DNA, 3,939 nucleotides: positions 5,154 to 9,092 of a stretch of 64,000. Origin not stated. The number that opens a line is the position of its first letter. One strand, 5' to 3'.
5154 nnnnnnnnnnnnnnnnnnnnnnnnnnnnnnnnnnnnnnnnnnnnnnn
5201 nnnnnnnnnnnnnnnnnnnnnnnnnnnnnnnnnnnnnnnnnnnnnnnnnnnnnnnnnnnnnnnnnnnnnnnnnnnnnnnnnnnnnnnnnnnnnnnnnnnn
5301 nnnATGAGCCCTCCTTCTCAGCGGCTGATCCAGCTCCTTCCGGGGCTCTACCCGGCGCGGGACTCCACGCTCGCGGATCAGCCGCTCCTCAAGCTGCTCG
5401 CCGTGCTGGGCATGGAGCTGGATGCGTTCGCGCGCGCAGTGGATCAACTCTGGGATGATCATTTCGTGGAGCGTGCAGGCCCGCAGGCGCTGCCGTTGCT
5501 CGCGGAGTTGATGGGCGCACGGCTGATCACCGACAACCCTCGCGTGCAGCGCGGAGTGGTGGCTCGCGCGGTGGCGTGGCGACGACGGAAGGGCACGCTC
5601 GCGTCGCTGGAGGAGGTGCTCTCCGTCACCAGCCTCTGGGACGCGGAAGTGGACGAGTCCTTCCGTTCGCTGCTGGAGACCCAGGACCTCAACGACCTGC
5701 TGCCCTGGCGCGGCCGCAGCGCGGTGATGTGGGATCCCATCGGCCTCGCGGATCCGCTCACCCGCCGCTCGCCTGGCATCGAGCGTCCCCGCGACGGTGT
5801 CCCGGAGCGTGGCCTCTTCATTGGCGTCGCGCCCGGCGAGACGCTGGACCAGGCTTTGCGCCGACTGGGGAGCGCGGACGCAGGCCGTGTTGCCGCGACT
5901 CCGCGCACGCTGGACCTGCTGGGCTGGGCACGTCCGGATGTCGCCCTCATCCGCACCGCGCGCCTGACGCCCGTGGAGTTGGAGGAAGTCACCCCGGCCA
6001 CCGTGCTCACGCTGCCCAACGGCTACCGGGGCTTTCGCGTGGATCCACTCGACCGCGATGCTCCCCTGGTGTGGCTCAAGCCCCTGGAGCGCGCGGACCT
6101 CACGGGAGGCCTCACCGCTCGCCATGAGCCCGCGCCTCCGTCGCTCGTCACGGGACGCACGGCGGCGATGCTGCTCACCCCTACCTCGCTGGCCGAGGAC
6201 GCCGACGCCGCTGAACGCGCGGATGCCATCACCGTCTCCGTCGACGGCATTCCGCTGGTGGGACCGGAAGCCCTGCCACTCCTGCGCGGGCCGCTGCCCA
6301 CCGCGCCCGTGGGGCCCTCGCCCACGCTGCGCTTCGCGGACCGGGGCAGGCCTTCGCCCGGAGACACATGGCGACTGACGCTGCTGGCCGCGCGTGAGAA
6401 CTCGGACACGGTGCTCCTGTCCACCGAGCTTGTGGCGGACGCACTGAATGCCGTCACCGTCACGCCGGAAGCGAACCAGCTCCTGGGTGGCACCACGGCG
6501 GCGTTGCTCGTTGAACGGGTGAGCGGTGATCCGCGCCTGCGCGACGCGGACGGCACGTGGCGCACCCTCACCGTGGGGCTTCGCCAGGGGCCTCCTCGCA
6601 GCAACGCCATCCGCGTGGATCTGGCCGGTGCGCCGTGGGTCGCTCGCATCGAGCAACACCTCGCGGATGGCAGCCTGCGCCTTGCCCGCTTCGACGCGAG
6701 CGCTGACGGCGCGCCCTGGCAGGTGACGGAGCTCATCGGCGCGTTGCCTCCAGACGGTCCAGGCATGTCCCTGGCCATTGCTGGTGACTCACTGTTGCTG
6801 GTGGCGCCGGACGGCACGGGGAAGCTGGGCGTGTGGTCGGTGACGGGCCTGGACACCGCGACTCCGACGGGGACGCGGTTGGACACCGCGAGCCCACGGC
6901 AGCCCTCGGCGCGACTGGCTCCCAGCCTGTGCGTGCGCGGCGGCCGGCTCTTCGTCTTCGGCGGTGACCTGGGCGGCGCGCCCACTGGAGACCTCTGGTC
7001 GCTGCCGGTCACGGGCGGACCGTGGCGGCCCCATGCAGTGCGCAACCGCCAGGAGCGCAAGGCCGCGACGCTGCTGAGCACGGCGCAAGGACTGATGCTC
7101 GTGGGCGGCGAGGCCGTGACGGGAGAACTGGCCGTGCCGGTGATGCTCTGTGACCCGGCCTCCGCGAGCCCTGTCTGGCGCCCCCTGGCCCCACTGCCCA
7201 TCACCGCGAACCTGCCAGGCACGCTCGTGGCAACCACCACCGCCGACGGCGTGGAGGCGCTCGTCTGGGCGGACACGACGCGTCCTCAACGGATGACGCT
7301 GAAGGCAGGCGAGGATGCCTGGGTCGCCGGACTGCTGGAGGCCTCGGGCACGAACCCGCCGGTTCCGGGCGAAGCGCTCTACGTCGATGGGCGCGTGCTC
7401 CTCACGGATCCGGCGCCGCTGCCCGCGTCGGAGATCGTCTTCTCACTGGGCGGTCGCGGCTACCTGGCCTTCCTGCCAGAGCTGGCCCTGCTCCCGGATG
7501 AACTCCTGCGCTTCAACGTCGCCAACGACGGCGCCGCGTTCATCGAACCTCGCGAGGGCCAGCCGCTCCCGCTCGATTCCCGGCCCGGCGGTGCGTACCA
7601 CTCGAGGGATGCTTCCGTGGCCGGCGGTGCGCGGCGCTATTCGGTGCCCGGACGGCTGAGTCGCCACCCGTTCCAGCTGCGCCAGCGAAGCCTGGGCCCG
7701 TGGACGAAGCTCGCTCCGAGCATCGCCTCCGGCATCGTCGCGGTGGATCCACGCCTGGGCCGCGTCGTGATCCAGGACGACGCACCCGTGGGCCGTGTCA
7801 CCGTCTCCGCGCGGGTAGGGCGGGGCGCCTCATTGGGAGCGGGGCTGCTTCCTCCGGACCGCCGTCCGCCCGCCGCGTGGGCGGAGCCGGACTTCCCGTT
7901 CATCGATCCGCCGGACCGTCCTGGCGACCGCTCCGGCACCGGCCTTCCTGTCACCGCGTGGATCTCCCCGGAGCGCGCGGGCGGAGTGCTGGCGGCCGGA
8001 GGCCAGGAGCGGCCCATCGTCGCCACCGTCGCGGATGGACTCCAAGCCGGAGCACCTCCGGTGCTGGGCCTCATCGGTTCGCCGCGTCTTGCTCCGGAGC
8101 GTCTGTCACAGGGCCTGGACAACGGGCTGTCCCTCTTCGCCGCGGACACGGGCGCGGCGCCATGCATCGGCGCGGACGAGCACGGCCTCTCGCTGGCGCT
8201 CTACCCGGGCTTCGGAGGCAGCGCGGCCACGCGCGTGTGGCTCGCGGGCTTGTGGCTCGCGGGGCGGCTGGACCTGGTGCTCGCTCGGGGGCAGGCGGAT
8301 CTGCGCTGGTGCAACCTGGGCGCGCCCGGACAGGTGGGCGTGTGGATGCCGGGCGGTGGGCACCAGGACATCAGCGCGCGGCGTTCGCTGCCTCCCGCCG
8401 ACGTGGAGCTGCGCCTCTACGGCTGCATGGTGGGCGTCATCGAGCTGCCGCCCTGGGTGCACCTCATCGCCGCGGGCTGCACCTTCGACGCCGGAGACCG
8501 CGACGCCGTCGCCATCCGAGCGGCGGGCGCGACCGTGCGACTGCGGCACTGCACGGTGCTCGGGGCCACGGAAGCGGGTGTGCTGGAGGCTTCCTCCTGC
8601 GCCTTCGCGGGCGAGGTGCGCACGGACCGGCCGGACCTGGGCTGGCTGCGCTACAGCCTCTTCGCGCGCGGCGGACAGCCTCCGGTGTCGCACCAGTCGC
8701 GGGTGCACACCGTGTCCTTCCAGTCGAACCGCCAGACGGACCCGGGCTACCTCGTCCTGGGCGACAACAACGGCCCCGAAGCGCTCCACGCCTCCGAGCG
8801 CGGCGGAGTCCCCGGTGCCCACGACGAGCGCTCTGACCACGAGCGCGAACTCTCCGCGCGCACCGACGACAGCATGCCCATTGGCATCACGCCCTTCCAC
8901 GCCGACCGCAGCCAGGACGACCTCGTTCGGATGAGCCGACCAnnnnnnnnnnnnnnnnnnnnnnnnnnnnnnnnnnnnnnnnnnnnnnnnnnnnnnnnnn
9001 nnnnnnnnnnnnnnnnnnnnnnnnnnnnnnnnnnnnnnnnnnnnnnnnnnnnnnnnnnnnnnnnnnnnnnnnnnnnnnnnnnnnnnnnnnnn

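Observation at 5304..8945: P2 gpI-type baseplate protein fused to a Kelch beta-propeller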

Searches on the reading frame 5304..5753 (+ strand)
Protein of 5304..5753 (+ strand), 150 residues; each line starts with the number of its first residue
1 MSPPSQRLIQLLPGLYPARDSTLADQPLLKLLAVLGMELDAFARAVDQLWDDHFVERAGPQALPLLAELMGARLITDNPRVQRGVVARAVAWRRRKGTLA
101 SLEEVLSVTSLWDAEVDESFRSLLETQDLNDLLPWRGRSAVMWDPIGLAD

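Call 55: search_protein_representatives(protein=window:5304-5753:+)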
Query: 150 residues. Proteins with E-value up to 0.001 (for the whole library): 2078; up to 1e-10: 531; up to 1e-30: 28. The best 150 are listed.
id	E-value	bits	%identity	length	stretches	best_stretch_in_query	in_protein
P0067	2.3e-86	303.7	97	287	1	1-150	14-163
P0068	3.4e-48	179.8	59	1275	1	1-150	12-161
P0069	1.6e-46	174.4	61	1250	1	8-150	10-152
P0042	1.9e-45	170.9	61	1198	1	3-150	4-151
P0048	2.2e-45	170.7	60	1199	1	7-150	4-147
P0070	7.9e-45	168.9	59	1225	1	4-150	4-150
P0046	1.3e-44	168.3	59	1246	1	1-150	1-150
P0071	3.2e-43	163.7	55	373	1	1-150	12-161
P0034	2.1e-42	161.1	59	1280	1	16-150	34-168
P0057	5.3e-42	159.8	59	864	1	4-150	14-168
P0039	7.9e-42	159.2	55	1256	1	1-150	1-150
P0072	8.9e-42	159.0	57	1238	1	5-150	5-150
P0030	1.9e-41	158.0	58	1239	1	4-150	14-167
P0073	4.2e-41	156.8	59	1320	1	1-150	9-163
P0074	5.4e-40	153.2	58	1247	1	12-150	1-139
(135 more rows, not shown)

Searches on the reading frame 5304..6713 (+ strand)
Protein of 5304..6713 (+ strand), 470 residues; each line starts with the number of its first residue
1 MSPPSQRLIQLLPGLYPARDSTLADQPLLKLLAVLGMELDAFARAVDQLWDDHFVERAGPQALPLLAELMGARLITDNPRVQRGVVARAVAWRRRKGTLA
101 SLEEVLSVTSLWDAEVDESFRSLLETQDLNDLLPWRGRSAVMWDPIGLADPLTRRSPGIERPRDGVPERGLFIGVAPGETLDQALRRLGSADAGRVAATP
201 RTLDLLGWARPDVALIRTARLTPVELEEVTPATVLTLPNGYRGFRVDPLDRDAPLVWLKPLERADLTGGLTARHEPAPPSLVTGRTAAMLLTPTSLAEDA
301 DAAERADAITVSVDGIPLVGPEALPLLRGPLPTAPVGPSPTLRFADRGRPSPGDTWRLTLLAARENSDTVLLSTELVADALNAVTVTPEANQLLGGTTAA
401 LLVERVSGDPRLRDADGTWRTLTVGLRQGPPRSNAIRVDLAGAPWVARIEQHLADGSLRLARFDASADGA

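Call 43: predict_structure(alignment_id=A3)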
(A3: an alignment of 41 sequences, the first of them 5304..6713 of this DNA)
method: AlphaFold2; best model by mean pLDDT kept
length: 470 residues; sequences in the alignment: 41
mean_pLDDT: 69.2   pTM: 0.34
mean pLDDT of the five models: 69.2, 66.8, 64.8, 62.5, 62.4
residues with pLDDT >= 90: 54; 70-90: 187; 50-70: 143; < 50: 86
segments of 3 or more residues with pLDDT < 50: 119-172, 189-205, 207-211, 268-271
pLDDT, mean of each block of 10 residues (from residue 1): 79 87 90 87 72 75 80 76 75 62 66 58 36 32 37 36 40 58 53 36 47 59 60 75 72 69 54 53 61 64 69 65 59 89 85 93 92 91 90 90 90 82 79 85 86 88 71
secondary structure, 60 per line:
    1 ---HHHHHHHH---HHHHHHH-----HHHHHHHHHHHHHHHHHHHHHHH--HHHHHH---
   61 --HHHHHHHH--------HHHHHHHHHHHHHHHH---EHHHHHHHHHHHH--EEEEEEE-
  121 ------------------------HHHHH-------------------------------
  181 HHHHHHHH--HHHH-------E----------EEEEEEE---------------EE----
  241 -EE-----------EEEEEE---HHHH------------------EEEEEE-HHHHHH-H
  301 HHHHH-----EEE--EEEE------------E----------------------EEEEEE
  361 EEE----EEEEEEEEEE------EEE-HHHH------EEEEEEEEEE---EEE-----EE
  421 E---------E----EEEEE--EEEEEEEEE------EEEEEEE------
elements in order: H4-11 H15-21 H27-49 H52-57 H63-70 H79-94 H99-110 E113-119 H145-149 H181-188 H191-194 E213-219 E255-260 H264-267 E286-291 H293-298 H300-305 E311-313 E316-319 E355-363 E368-377 E384-386 H388-391 E398-407 E411-413 E419-421 E436-440 E443-451 E458-464

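Call 47: fold_search(model_id=the predicted structure, library=pdb)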
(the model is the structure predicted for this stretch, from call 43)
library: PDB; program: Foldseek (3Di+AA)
matches with E <= 10: 956; with E <= 0.001: 0
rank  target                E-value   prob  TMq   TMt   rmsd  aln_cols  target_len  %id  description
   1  9gb2_M                1.0e-02  0.77  0.10  0.24  17.3       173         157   12  Extended phiCD508 baseplate (released 2025-03-26)
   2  9gtp_A                2.8e-02  0.97  0.13  0.30  13.1       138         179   25  Cryo-EM structure of a contractile injection system in Streptomyces coelicolor, the baseplate complex in extended stat (released 2025-06-18)
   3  9uoz_D                1.6e-01  0.89  0.07  0.27  10.6        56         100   16  Structure of Echinococcus multilocularis Cystatin B (released 2025-08-20)
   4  7ofh_A                1.6e-01  0.06  0.04  0.08  21.2       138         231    9  CryoEM structure of the outer membrane secretin pore pIV from the f1 filamentous bacteriophage. (released 2021-11-03)
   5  2pet                  1.7e-01  0.25  0.09  0.17  19.0       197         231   11  Lutheran glycoprotein, N-terminal domains 1 and 2. (released 2007-12-04)
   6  4v29_A                1.7e-01  0.20  0.07  0.17  14.9       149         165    7  The crystal structure of Arabidopsis thaliana CAR4 in complex with two calcium ions (released 2014-12-17)
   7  2o62_A                1.9e-01  0.09  0.07  0.10  16.2       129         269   15  CRYSTAL STRUCTURE OF A PROTEIN WITH UNKNOWN FUNCTION FROM DUF3598 FAMILY (NPUN_R4044) FROM NOSTOC PUNCTIFORME PCC 7310 (released 2007-02-13)
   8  9uoz_C                2.1e-01  0.84  0.07  0.26  11.2        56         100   18  Structure of Echinococcus multilocularis Cystatin B (released 2025-08-20)
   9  5e56                  2.5e-01  0.18  0.07  0.23  16.8       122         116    9  Crystal structure of mouse CTLA-4 (released 2015-10-28)
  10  9uoz_B                2.6e-01  0.80  0.07  0.27  11.2        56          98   18  Structure of Echinococcus multilocularis Cystatin B (released 2025-08-20)
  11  9uoz_E                2.6e-01  0.80  0.07  0.26  11.2        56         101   18  Structure of Echinococcus multilocularis Cystatin B (released 2025-08-20)
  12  1gyh_B                2.6e-01  0.33  0.10  0.14  15.7       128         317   12  Structure of D158A Cellvibrio cellulosa alpha-L-arabinanase mutant (released 2002-08-23)
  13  5a4x_A                2.9e-01  0.13  0.06  0.17  16.7       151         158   10  The crystal structure of Arabidopsis thaliana CAR4 in complex with two calcium ions and Zn (released 2016-03-02)
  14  9g8h_A                2.9e-01  0.09  0.07  0.06  18.5       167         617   11  Crystal structure of a galactose oxidase in complex with galactose (released 2025-08-06)
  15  2x44                  3.1e-01  0.44  0.10  0.31  15.5        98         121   17  Structure of a strand-swapped dimeric form of CTLA-4 (released 2010-04-07)
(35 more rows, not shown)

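Call 48: search_solved_structures(query=A3, max_evalue=10, show_alignments=0)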
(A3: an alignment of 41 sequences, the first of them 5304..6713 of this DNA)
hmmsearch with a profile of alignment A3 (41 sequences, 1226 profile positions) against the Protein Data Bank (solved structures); distinct sequences matched with E-value up to 10: 53.
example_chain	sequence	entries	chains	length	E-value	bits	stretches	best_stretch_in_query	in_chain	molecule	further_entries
7kzm_A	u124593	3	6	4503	3.1e-15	58.3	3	476-637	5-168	Heavy chain alpha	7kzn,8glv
9mey_B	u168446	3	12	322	1.9e-11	45.8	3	463-630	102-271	Leucine-zipper-like transcriptional regulator 1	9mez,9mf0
9d8p_A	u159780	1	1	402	1.3e-09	39.7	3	474-643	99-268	Kelch domain-containing protein 10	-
9o04_C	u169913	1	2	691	4.2e-09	38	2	540-638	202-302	F-box only protein 42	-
9tp5_A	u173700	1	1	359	8.4e-08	33.7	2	460-584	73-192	Serine/threonine-protein phosphatase BSU1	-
9d1i_A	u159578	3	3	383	3.6e-07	31.6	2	465-612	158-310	Kelch domain-containing protein 3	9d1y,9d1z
8pjw_A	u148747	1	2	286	3.9e-06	28.2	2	543-651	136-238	SAKe6FE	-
5a10_A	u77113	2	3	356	5e-06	27.8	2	531-620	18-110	THIOCYANATE FORMING PROTEIN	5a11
9bc9_A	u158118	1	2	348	2.3e-05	25.6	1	537-584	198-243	Kelch domain-containing protein 2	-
8sge_A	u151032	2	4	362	3.2e-05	25.2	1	537-584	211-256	Kelch domain-containing protein 2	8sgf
6do3_A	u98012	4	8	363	3.2e-05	25.2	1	537-584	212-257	Kelch domain-containing protein 2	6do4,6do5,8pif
8ebl_A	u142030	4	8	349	3.3e-05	25.1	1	537-584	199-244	Kelch domain-containing protein 2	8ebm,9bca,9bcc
8uxs_A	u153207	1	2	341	4.6e-05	24.7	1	537-584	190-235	Kelch domain-containing protein 2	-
8ebn_A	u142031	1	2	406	5.8e-05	24.3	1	537-584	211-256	Kelch domain-containing protein 2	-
8sh2_B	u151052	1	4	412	6e-05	24.3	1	537-584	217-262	Kelch domain-containing protein 2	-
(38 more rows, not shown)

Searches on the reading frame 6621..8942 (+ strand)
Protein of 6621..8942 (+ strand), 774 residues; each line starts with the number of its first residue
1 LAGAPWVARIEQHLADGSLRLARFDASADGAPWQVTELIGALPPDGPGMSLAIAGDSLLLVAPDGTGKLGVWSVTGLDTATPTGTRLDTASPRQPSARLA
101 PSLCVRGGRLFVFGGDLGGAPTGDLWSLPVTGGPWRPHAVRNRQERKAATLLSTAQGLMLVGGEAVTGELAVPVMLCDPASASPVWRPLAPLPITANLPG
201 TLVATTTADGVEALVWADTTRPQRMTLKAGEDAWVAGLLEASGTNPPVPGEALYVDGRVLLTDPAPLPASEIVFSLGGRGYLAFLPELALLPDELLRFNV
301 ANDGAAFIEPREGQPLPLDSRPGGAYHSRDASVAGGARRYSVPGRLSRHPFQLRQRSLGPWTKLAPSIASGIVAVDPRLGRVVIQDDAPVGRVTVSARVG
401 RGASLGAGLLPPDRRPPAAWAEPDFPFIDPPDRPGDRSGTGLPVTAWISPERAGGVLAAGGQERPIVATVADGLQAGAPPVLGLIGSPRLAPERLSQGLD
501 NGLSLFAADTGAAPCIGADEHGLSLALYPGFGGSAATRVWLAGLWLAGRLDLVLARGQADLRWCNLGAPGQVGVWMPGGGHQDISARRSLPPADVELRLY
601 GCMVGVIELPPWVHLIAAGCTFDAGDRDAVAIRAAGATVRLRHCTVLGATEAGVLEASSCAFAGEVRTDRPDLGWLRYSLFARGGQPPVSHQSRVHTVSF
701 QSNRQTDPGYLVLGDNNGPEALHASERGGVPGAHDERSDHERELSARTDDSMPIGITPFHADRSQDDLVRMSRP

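Call 33: predict_structure(alignment_id=A2)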
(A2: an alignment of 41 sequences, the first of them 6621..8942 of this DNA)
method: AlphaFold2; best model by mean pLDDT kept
length: 774 residues; sequences in the alignment: 41
mean_pLDDT: 85.4   pTM: 0.62
mean pLDDT of the five models: 85.4, 85.2, 83.2, 83.2, 79.6
residues with pLDDT >= 90: 378; 70-90: 316; 50-70: 59; < 50: 21
segments of 3 or more residues with pLDDT < 50: 315-330, 772-774
pLDDT, mean of each block of 10 residues (from residue 1): 70 81 79 86 84 90 92 89 91 89 95 92 95 94 93 95 92 96 95 94 93 94 94 93 85 83 83 74 82 78 76 46 36 71 87 80 77 76 78 60 85 87 85 59 88 82 90 89 92 92 91 92 94 90 96 94 95 89 72 93 96 96 96 95 97 96 96 95 95 94 82 89 89 84 77 69 55 42
secondary structure, 60 per line:
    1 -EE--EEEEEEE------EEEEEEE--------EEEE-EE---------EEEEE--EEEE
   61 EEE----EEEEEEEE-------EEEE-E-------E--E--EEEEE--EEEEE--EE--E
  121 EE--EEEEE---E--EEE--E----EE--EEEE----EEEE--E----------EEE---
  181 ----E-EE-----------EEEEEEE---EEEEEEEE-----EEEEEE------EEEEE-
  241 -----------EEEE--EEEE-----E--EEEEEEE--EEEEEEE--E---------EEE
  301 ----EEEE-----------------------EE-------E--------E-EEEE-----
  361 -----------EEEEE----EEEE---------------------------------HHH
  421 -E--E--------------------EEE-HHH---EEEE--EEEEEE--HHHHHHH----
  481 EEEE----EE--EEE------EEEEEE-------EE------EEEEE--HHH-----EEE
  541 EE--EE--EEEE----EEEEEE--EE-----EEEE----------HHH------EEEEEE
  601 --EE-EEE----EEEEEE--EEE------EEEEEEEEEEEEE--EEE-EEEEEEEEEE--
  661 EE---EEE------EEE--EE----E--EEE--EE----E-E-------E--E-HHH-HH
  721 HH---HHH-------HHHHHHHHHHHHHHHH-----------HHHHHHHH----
elements in order (helices of 4 or more, strands of 3 or more residues): E6-12 E19-25 E34-37 E50-54 E57-63 E68-75 E83-86 E102-106 E109-113 E120-122 E125-129 E136-138 E150-153 E158-161 E175-177 E200-206 E210-217 E223-228 E235-239 E252-255 E258-261 E270-276 E279-285 E298-300 E305-308 E352-355 E372-376 E381-384 E446-448 E456-459 E462-467 H470-476 E481-484 E493-495 E502-507 E523-527 E538-542 E549-552 E557-562 E572-575 E595-600 E606-608 E613-618 E621-623 E630-642 E645-647 E649-658 E666-668 E675-677 E689-691 H719-722 H736-751 H763-770
